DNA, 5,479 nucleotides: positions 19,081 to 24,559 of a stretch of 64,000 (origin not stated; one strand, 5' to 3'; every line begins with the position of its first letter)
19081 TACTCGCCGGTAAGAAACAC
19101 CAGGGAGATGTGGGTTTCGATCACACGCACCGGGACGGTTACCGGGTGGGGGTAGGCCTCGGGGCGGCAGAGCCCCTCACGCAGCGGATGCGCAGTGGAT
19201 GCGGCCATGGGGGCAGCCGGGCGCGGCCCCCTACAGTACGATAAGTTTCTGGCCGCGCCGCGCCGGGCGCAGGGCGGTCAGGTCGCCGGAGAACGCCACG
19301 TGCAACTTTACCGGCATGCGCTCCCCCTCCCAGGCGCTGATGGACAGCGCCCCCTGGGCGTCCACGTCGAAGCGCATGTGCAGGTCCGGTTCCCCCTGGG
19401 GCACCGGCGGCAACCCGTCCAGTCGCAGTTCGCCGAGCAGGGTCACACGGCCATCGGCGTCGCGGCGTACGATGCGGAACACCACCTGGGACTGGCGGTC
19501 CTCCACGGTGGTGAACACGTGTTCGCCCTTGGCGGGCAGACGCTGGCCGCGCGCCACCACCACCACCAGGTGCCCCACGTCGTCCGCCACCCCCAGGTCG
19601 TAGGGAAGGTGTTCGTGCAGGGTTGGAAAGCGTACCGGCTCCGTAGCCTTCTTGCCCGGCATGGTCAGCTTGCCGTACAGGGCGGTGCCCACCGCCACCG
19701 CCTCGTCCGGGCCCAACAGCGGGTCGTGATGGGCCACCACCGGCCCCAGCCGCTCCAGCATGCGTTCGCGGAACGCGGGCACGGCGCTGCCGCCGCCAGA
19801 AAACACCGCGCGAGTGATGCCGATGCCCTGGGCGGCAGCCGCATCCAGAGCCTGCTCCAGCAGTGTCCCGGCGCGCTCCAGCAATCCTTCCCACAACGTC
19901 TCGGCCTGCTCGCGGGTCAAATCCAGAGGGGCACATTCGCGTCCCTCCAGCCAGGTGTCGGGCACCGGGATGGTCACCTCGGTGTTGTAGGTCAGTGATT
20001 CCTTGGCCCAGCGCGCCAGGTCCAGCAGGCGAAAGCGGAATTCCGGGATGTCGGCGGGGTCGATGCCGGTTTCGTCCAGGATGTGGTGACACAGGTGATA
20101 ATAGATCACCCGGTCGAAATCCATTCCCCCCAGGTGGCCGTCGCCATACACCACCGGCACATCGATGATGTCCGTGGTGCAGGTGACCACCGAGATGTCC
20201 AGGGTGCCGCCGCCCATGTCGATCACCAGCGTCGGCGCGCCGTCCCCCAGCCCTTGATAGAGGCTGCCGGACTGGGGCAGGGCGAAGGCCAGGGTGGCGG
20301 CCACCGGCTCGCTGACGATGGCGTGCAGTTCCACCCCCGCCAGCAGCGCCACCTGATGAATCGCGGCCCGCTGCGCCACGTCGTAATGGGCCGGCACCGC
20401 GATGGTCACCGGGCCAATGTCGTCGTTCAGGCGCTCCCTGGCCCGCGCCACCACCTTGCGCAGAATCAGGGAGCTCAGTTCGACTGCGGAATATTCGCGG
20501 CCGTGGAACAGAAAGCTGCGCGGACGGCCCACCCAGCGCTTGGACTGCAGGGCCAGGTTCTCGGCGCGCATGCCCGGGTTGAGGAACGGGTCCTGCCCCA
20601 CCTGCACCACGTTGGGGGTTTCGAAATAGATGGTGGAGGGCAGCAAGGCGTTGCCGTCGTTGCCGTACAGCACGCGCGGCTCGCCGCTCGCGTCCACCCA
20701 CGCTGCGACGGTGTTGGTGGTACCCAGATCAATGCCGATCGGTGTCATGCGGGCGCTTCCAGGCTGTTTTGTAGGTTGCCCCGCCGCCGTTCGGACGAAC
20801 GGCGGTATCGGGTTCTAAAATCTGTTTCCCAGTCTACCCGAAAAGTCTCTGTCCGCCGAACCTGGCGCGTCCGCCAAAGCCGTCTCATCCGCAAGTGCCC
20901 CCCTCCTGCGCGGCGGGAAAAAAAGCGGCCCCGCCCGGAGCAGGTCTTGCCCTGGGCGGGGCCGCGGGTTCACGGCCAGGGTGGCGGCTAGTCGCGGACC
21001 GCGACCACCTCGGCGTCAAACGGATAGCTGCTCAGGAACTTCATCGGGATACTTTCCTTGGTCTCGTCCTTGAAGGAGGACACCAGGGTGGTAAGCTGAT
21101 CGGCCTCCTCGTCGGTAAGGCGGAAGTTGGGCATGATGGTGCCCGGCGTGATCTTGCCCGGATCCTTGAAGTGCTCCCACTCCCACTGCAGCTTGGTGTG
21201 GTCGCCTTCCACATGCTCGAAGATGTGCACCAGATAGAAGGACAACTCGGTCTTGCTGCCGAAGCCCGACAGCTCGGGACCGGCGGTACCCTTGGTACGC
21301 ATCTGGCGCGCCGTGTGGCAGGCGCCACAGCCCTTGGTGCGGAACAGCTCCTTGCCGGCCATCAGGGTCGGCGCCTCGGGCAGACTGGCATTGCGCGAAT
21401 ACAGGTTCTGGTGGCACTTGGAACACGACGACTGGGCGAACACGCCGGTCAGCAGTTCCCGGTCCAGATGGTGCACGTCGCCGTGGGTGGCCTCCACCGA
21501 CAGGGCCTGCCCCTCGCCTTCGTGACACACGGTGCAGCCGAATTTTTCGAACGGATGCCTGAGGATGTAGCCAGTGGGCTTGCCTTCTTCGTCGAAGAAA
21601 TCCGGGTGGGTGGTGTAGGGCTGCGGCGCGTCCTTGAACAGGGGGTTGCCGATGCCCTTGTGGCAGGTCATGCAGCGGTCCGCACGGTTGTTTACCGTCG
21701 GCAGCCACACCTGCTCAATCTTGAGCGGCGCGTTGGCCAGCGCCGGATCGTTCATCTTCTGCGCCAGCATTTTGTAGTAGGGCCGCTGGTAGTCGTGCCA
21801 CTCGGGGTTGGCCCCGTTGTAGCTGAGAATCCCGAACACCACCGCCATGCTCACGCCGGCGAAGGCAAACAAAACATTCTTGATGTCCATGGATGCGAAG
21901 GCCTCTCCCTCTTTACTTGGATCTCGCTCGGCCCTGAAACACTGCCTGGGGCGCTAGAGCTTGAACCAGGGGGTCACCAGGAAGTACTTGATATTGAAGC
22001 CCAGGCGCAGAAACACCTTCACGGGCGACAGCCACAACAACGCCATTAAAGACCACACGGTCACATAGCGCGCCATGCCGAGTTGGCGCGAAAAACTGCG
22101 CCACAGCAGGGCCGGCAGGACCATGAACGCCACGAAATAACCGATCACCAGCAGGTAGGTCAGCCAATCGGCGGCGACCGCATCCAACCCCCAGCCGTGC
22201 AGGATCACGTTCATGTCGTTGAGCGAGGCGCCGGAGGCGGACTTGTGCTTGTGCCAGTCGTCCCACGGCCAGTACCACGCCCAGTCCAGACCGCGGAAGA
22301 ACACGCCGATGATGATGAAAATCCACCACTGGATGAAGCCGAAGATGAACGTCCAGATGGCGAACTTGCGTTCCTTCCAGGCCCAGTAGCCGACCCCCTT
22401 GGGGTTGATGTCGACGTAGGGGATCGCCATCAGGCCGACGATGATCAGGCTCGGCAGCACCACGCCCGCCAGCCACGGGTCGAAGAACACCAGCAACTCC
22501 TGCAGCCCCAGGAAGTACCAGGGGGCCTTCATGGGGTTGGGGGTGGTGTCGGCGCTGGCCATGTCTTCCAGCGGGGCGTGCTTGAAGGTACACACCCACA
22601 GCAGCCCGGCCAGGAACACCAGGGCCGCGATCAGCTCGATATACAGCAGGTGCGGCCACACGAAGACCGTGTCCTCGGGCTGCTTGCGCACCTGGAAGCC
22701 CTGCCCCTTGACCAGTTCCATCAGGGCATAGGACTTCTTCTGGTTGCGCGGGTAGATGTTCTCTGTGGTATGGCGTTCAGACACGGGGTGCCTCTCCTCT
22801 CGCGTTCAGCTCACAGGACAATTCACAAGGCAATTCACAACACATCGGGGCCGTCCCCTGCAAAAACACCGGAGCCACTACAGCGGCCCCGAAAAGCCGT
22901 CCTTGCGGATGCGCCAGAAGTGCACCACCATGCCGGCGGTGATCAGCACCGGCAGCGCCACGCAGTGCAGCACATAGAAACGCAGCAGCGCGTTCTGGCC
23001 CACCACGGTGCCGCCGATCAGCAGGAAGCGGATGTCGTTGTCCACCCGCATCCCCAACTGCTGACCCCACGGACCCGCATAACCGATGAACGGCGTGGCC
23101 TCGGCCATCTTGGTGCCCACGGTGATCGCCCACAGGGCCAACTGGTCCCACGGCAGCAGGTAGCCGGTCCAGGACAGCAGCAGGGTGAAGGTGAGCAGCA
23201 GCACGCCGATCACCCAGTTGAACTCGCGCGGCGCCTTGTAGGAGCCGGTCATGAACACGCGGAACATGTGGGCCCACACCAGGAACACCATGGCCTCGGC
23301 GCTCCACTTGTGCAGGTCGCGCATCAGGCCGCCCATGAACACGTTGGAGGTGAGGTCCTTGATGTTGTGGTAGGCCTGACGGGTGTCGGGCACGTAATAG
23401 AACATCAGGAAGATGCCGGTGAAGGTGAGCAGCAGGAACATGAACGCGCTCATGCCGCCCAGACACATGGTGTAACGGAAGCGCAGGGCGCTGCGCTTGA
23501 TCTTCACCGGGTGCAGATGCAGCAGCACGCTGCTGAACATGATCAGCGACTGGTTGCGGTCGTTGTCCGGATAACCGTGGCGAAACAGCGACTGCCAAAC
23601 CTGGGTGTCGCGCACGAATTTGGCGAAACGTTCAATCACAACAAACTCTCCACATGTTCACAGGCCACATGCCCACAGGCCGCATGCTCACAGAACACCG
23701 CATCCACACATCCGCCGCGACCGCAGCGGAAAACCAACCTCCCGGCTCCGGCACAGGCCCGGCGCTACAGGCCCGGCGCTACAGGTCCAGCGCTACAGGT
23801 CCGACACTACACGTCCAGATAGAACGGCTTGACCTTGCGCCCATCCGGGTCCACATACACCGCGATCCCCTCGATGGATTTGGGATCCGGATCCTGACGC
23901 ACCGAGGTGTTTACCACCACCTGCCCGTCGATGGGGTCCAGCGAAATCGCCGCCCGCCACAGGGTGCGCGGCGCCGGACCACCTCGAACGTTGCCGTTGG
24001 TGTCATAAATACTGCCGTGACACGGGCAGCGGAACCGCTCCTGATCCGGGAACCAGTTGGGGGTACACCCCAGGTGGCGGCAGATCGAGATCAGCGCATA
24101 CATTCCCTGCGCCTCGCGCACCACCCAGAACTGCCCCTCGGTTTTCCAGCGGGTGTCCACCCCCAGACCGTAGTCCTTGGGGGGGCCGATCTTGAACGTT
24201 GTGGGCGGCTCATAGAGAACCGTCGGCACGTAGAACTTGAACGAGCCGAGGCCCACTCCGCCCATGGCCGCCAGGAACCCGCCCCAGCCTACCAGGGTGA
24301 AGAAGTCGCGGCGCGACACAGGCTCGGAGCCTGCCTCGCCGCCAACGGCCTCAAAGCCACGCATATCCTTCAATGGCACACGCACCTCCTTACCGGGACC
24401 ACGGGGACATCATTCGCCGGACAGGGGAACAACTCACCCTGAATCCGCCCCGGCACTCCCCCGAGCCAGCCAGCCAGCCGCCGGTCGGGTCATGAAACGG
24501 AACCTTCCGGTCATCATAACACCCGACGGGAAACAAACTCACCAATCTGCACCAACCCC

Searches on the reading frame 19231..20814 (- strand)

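Call 54: search_protein_families(library=pfam, proteins=[window:19231-20814:-], max_evalue=0.00001)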
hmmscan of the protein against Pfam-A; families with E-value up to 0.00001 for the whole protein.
window:19231-20814:- (527 aa): 2 families
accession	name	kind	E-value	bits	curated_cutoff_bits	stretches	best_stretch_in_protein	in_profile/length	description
PF00012.26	HSP70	-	5.2e-69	233.5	20.6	1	103-496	103-485/599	Hsp70 protein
PF06723.19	MreB_Mbl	-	7.7e-09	35.3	27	1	112-237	72-184/327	MreB/Mbl protein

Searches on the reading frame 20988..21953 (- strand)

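Call 54: search_protein_families(library=pfam, proteins=[window:20988-21953:-], max_evalue=0.00001)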
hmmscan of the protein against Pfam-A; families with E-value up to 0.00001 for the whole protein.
window:20988-21953:- (321 aa): 4 families
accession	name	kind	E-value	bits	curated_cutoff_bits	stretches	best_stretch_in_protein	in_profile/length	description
PF00034.26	Cytochrom_C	-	5.8e-09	37.6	21.3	1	199-293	3-88/90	Cytochrome c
PF14522.11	Cytochrome_C7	-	7.5e-08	32.5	24.8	0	174-220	13-55/67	Cytochrome c7 and related cytochrome c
PF09699.15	Paired_CXXCH_1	-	2.7e-06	27.4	20.6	0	172-194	4-26/41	Doubled CXXCH motif (Paired_CXXCH_1)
PF02433.20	FixO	-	3.4e-06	27.1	29.6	0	194-293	47-153/219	Cytochrome C oxidase, mono-heme subunit/FixO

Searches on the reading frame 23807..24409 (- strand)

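Call 54: search_protein_families(library=pfam, proteins=[window:23807-24409:-], max_evalue=0.00001)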
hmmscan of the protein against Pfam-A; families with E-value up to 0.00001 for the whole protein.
window:23807-24409:- (200 aa): 1 family
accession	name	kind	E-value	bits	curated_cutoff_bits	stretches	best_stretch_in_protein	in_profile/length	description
PF00355.32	Rieske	-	9.1e-11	42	20.3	1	92-149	23-83/88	Rieske [2Fe-2S] domain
